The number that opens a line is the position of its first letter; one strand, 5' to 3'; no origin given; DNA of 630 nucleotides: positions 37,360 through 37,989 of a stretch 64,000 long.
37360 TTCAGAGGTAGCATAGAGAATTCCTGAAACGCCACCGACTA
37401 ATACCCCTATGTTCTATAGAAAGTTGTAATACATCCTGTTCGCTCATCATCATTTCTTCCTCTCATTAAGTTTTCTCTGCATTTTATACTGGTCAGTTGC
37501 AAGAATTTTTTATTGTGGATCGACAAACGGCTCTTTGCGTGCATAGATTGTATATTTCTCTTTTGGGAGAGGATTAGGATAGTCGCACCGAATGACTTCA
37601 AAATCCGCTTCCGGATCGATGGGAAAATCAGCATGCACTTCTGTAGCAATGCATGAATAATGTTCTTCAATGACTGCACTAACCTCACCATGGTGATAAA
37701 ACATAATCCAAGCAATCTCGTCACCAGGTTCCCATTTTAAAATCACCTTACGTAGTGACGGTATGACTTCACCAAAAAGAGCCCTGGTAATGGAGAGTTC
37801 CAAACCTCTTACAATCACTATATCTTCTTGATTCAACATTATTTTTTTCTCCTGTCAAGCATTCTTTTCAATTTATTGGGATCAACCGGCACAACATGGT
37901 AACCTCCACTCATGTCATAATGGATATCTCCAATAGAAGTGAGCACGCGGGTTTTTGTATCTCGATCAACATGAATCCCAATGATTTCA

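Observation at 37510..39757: Polymorphic-toxin-like module (toxin-50-like C-terminal domain plus overlapping immunity-sized gene) beside an IS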

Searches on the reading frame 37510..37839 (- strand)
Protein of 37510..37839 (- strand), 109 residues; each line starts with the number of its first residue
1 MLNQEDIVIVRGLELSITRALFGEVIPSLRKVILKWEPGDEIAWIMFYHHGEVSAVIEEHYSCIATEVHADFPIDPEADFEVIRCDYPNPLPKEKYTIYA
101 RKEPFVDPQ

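Call 5: search_protein_families(library=pfam, proteins=[window:37510-37839:-], max_evalue=1)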
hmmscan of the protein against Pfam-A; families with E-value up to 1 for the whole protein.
window:37510-37839:- (109 aa): 0 families

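Call 6: search_protein_families(library=ncbifam, proteins=[window:37510-37839:-], max_evalue=1)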
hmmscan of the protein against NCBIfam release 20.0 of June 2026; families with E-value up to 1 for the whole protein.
window:37510-37839:- (109 aa): 0 families

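Call 8: find_homologous_proteins(query=window:37510-37839:-)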
Query window:37510-37839:- (109 aa): 15 proteins with E <= 0.001 among 16 candidates.
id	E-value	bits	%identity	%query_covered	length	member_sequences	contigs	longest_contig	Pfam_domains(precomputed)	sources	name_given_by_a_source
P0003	1.4e-68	246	100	100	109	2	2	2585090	PF26541.1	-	-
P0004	9.1e-51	189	75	99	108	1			PF26541.1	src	-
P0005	2.9e-50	187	76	100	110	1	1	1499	PF26541.1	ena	-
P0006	1.1e-46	176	70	99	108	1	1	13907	PF26541.1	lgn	-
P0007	6.3e-45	170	69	99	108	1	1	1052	PF26541.1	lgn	-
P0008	8.4e-45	170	68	100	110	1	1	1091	PF26541.1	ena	-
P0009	6.5e-42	160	64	98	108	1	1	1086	PF26541.1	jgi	jgi:hypothetical protein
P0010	1.0e-41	160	64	99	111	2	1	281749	PF26541.1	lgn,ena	-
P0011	2.1e-39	152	66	94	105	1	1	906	PF26541.1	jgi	jgi:hypothetical protein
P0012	1.1e-38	150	63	98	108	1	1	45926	PF26541.1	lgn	-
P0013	5.1e-37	144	63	94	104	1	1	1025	PF26541.1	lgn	-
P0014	6.8e-33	131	58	98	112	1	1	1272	PF26541.1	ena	-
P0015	1.2e-30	124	57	99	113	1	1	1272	PF26541.1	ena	-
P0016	2.6e-29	120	55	98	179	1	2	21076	PF15542.12,PF26541.1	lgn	-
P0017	1.5e-19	88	68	55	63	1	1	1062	-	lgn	-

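Call 10: search_solved_structures(query=window:37510-37839:-, max_evalue=10, show_alignments=2)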
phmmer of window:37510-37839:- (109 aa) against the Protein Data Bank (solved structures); distinct sequences matched with E-value up to 10: 3.
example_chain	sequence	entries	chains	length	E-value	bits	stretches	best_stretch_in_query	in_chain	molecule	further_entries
8hxa_G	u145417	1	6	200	0.11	16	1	22-83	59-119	T-lymphocyte activation antigen CD80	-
1dr9_A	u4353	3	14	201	0.11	16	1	22-83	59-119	T LYMPHOCYTE ACTIVATION ANTIGEN | T-lymphocyte activation antigen CD80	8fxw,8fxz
1i8l_A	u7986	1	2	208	0.12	15.9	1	22-83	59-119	T LYMPHOCYTE ACTIVATION ANTIGEN CD80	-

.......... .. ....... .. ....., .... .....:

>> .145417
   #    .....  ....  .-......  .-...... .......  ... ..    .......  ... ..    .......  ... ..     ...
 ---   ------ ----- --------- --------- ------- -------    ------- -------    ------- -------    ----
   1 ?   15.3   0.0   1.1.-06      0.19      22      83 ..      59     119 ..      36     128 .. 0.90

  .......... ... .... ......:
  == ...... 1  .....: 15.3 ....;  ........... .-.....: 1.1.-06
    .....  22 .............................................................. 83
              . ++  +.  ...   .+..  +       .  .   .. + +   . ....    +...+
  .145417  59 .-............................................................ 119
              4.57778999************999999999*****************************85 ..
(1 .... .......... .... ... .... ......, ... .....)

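Call 18: find_encoding_contigs(protein=P0010, flank=6000, max_places=3)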
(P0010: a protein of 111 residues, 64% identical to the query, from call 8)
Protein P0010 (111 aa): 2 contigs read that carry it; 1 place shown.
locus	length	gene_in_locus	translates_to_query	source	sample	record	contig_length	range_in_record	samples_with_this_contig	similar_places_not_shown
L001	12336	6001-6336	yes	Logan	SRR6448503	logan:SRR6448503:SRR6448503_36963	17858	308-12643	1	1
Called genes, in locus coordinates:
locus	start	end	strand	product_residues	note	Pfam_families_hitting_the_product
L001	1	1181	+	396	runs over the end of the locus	PF00155:Aminotran_1_2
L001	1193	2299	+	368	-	PF04085:MreC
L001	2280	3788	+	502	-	PF03853:YjeF_N, PF01256:Carb_kinase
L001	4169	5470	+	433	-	PF13432:TPR_16 (faint), PF13414:TPR_11 (faint)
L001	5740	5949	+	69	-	-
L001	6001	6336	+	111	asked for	PF26541:MafI2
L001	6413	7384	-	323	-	PF00106:adh_short (weak), PF01073:3Beta_HSD, PF01370:Epimerase, PF02719:Polysacc_synt_2, PF04321:RmlD_sub_bind, PF05368:NmrA (weak), PF16363:GDP_Man_Dehyd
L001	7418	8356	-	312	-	PF01073:3Beta_HSD (weak), PF01370:Epimerase, PF04321:RmlD_sub_bind (weak), PF07993:NAD_binding_4 (faint), PF16363:GDP_Man_Dehyd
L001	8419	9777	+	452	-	PF03721:UDPG_MGDP_dh_N, PF00984:UDPG_MGDP_dh, PF03720:UDPG_MGDP_dh_C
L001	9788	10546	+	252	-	PF04989:RMNT_CmcI, PF13578:Methyltransf_24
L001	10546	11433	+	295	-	PF08242:Methyltransf_12 (faint), PF13847:Methyltransf_31 (weak)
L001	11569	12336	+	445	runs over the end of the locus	PF04932:Wzy_C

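Call 19: find_encoding_contigs(protein=P0012, flank=6000, max_places=3)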
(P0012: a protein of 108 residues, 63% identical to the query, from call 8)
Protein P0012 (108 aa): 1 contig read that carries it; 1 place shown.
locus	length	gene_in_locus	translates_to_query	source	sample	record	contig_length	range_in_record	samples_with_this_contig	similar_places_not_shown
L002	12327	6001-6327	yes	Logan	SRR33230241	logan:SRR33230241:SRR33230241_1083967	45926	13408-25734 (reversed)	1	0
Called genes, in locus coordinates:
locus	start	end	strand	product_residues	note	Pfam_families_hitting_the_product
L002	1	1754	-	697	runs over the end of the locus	PF01138:RNase_PH, PF03725:RNase_PH_C, PF03726:PNPase, PF01138:RNase_PH, PF00013:KH_1, PF00575:S1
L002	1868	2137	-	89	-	PF00312:Ribosomal_S15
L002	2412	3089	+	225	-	-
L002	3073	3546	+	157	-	PF00383:dCMP_cyt_deam_1, PF14437:MafB19-deam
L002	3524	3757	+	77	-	-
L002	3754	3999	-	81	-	-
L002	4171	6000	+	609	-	PF00515:TPR_1 (faint), PF13432:TPR_16 (weak), PF15542:Ntox50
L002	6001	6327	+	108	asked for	PF26541:MafI2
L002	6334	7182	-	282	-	PF01694:Rhomboid, PF20216:DUF6576 (weak)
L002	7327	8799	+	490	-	PF17767:NAPRTase_N, PF17956:NAPRTase_C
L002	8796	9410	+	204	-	PF00857:Isochorismatase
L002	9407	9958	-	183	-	PF05302:DUF720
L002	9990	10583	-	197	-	PF05302:DUF720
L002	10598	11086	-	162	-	PF05302:DUF720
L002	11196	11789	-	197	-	PF05302:DUF720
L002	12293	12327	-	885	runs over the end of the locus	PF01565:FAD_binding_4, PF02913:FAD-oxidase_C, PF13183:Fer4_8, PF13534:Fer4_17, PF02754:CCG (faint)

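Call 20: find_encoding_contigs(protein=P0016, flank=6000, max_places=3)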
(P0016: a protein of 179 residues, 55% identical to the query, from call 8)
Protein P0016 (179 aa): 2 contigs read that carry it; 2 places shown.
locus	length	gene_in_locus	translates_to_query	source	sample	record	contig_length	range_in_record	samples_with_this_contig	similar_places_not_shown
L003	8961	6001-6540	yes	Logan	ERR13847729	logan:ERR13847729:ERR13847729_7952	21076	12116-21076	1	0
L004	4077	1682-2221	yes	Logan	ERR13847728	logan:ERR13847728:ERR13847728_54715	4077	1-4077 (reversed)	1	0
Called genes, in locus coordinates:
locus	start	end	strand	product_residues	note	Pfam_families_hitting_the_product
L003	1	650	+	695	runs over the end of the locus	PF00009:GTP_EFTU, PF22042:EF-G_D2, PF03144:GTP_EFTU_D2, PF14492:EFG_III, PF16658:RF3_C (weak), PF03764:EFG_IV, PF00679:EFG_C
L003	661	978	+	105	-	PF00338:Ribosomal_S10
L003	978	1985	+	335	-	PF00667:FAD_binding_1, PF00175:NAD_binding_1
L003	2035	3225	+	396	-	PF05525:Branch_AA_trans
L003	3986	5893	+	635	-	PF13174:TPR_6 (faint), PF13431:TPR_17 (faint), PF00515:TPR_1 (faint), PF07719:TPR_2 (faint), PF13181:TPR_8 (faint), PF13414:TPR_11 (faint), PF14559:TPR_19 (weak), PF15542:Ntox50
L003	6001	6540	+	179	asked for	PF15542:Ntox50, PF26541:MafI2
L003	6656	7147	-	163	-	PF02542:YgbB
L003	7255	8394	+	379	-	-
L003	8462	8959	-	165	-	?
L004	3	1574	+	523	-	?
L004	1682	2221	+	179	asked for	PF15542:Ntox50, PF26541:MafI2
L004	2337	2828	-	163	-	PF02542:YgbB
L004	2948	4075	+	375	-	?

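Call 21: find_encoding_contigs(protein=P0006, flank=6000, max_places=3)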
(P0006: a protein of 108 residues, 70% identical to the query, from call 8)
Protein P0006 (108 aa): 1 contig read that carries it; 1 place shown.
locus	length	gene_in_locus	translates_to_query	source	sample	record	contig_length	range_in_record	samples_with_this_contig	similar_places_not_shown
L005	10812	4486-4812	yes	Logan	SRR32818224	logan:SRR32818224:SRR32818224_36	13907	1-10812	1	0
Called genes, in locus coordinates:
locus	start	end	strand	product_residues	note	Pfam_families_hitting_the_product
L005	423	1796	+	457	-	PF00483:NTP_transferase, PF25084:LbH_EIF2B (faint), PF24894:Hexapep_GlmU (faint), PF25247:LbH_GLGC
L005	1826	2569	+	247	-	PF00149:Metallophos, PF12850:Metallophos_2 (weak)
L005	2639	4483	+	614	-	PF15542:Ntox50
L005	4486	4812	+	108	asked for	PF26541:MafI2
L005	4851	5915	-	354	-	-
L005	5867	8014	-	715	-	PF00403:HMA, PF00122:E1-E2_ATPase, PF12710:HAD (faint), PF08282:Hydrolase_3 (faint), PF00702:Hydrolase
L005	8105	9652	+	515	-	-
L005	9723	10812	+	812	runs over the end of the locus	-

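Call 24: search_protein_families(library=pfam, proteins=[L002:4171-6000:+, L003:3986-5893:+, L005:2639-4483:+, L001:4169-5470:+], max_evalue=0.1)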
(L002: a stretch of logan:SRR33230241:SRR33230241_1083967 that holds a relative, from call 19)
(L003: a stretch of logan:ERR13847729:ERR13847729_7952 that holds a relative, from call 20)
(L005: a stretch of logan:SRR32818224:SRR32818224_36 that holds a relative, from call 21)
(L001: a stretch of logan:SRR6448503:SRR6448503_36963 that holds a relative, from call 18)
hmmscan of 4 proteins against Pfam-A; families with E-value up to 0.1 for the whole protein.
L002:4171-6000:+ (609 aa): 13 families
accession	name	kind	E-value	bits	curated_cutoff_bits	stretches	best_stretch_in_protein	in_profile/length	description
PF15542.11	Ntox50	-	8.3e-18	65.4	22.2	1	502-594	2-92/92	Bacterial toxin 50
PF13432.12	TPR_16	-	2.2e-07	31.6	32.7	1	266-321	2-56/65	Tetratricopeptide repeat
PF00515.34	TPR_1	-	5.6e-06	26.4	27.8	1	296-318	2-24/34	Tetratricopeptide repeat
PF13414.12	TPR_11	-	2.5e-05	24.3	26.8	1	269-309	2-42/42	TPR repeat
PF07719.23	TPR_2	-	0.00017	21.9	27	0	296-318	2-24/34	Tetratricopeptide repeat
PF13428.12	TPR_14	-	0.00083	20.3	23.5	1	266-302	6-42/44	Tetratricopeptide repeat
PF13431.12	TPR_17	-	0.00093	19.7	24.4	1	286-315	4-33/34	Tetratricopeptide repeat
PF13371.12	TPR_9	-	0.0092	16.4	35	1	275-317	9-51/73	Tetratricopeptide repeat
PF14559.12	TPR_19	-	0.016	16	25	1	275-314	5-44/68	Tetratricopeptide repeat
PF24575.1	TPR_Slam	-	0.027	15.3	35.2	0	270-310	56-96/104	Surface lipoprotein assembly modifier, N-terminal TPR repeats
PF22319.1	DUF6972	-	0.046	14.3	27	0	558-594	65-100/105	Domain of unknown function (DUF6972)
PF07851.19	TMEM120A-B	-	0.049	13.3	29.8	0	139-192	32-87/324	TMEM120A/B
PF14053.11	DUF4248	-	0.058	13.9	27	0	265-297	8-40/68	Domain of unknown function (DUF4248)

L003:3986-5893:+ (635 aa): 17 families
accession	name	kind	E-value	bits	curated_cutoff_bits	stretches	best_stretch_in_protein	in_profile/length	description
PF15542.11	Ntox50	-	1.3e-14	55.1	22.2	1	535-626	4-92/92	Bacterial toxin 50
PF00515.34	TPR_1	-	1.2e-08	34.9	27.8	1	292-324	2-34/34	Tetratricopeptide repeat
PF07719.23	TPR_2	-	2.5e-08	33.8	27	1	292-324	2-34/34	Tetratricopeptide repeat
PF13431.12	TPR_17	-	6.6e-08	32.7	24.4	1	316-346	4-34/34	Tetratricopeptide repeat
PF13181.12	TPR_8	-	3.7e-07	30.2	25.7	1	292-324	2-34/34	Tetratricopeptide repeat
PF13174.12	TPR_6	-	4.3e-06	27.5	26.3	1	293-323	2-32/33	Tetratricopeptide repeat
PF14559.12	TPR_19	-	5.1e-06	27.2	25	1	303-344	3-44/68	Tetratricopeptide repeat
PF13414.12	TPR_11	-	2.3e-05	24.4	26.8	1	298-339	1-42/42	TPR repeat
PF13432.12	TPR_16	-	3.5e-05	24.6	32.7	1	297-351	3-56/65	Tetratricopeptide repeat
PF13428.12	TPR_14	-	0.00024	21.9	23.5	1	293-332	3-42/44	Tetratricopeptide repeat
PF13176.12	TPR_7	-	0.00057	20.2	27.9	1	293-326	1-36/36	Tetratricopeptide repeat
PF13424.12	TPR_12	-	0.00076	20.1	30.1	1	290-318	44-72/77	Tetratricopeptide repeat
PF13371.12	TPR_9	-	0.0014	19.1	35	1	298-348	2-52/73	Tetratricopeptide repeat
PF12895.13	ANAPC3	-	0.0047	17.6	27.2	1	290-345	22-76/82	Anaphase-promoting complex, cyclosome, subunit 3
PF13374.12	TPR_10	-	0.0093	16.4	27.5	0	293-318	4-29/42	Tetratricopeptide repeat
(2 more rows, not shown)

L005:2639-4483:+ (614 aa): 7 families
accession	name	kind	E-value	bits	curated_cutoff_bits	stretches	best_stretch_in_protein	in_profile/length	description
PF15542.11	Ntox50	-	5e-17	62.9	22.2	1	511-603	2-92/92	Bacterial toxin 50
PF00515.34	TPR_1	-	0.00021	21.4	27.8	0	305-327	2-24/34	Tetratricopeptide repeat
PF13371.12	TPR_9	-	0.00044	20.6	35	1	285-327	10-52/73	Tetratricopeptide repeat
PF07719.23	TPR_2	-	0.0014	19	27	0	305-327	2-24/34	Tetratricopeptide repeat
PF13432.12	TPR_16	-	0.0016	19.3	32.7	1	275-329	2-55/65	Tetratricopeptide repeat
PF13414.12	TPR_11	-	0.0061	16.7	26.8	1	277-318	1-42/42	TPR repeat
PF13181.12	TPR_8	-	0.024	15.2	25.7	0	271-298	2-29/34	Tetratricopeptide repeat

L001:4169-5470:+ (433 aa): 10 families
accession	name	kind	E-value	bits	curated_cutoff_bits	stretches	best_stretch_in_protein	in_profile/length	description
PF13432.12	TPR_16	-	4.4e-06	27.5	32.7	1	267-321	1-54/65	Tetratricopeptide repeat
PF13414.12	TPR_11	-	1.9e-05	24.7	26.8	1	270-311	1-42/42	TPR repeat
PF00515.34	TPR_1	-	0.00026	21.1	27.8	1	298-320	2-24/34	Tetratricopeptide repeat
PF07719.23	TPR_2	-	0.0016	18.8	27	0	298-320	2-24/34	Tetratricopeptide repeat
PF13174.12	TPR_6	-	0.02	16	26.3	0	298-322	1-25/33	Tetratricopeptide repeat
PF13371.12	TPR_9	-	0.021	15.3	35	1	273-321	5-53/73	Tetratricopeptide repeat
PF14559.12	TPR_19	-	0.022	15.5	25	1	277-316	5-44/68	Tetratricopeptide repeat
PF13431.12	TPR_17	-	0.037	14.7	24.4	0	288-317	4-33/34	Tetratricopeptide repeat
PF13181.12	TPR_8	-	0.039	14.6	25.7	0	298-320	2-24/34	Tetratricopeptide repeat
PF13428.12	TPR_14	-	0.045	14.9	23.5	0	266-304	4-42/44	Tetratricopeptide repeat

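Call 26: find_related_loci(query=A2, collection=genome_contigs, flank=7000)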
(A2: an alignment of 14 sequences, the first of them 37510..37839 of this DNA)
Query A2 (109 aa) in genome_contigs; peptide patterns used: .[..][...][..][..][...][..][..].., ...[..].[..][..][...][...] (x = any residue, [..] = any of these).
38 stretches matched a pattern, but none encodes a relative of the query by tblastn (E <= 1e-3).

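Call 29: search_solved_structures(query=A2, max_evalue=10, show_alignments=2)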
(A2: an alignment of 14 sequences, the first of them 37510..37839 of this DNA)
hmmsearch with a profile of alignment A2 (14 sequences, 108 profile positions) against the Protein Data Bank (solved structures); distinct sequences matched with E-value up to 10: 6.
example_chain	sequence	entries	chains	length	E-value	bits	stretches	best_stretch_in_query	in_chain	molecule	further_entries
4ncd_A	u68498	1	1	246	0.2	15.1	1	6-72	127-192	Gram-negative pili assembly chaperone, N-terminal domain protein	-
4y2o_A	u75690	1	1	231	0.25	14.7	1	7-72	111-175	CfA/I fimbrial subunit A (Colonization factor antigen subunit A putative chaperone)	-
6k73_A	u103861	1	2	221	0.3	14.5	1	7-72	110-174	Colonization factor antigen I chaperone CfaA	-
5z2q_D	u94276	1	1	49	1.3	12.5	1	42-63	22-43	Transcription cofactor vestigial-like protein 1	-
5z2q_C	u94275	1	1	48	1.3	12.5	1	42-63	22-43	Transcription cofactor vestigial-like protein 1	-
8ro0_TF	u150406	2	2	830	1.4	12.3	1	17-42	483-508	Septin and tuftelin-interacting protein 1 homolog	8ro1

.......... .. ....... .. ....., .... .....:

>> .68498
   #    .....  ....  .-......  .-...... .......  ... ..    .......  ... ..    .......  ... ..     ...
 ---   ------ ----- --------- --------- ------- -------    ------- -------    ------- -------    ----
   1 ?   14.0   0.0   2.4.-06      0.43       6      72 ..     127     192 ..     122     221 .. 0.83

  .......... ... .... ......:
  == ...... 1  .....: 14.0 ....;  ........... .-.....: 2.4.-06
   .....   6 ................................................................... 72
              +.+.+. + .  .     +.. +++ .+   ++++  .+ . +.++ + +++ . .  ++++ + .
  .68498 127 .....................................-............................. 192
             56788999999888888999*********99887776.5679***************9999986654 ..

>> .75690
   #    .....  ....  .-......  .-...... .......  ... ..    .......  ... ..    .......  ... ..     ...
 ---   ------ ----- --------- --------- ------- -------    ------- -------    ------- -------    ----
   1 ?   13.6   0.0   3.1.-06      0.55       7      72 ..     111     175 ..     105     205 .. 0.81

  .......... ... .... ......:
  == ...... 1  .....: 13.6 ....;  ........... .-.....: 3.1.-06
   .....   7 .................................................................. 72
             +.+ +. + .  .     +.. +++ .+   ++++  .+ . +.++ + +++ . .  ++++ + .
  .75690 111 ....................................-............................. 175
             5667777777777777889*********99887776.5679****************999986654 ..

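Call 36: predict_structure(alignment_id=A3)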
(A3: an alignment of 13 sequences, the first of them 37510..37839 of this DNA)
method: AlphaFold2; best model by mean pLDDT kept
length: 109 residues; sequences in the alignment: 13
mean_pLDDT: 87.6   pTM: 0.81
mean pLDDT of the five models: 87.6, 86.5, 86.0, 85.1, 70.9
residues with pLDDT >= 90: 69; 70-90: 32; 50-70: 7; < 50: 1
segments of 3 or more residues with pLDDT < 50: none
pLDDT, mean of each block of 10 residues (from residue 1): 89 94 84 93 94 91 92 86 84 89 64
secondary structure, 60 per line:
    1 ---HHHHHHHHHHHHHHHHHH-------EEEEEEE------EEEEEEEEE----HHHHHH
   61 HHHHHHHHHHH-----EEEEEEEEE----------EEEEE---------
elements in order: H4-21 E29-35 E42-50 H55-71 E77-85 E96-100
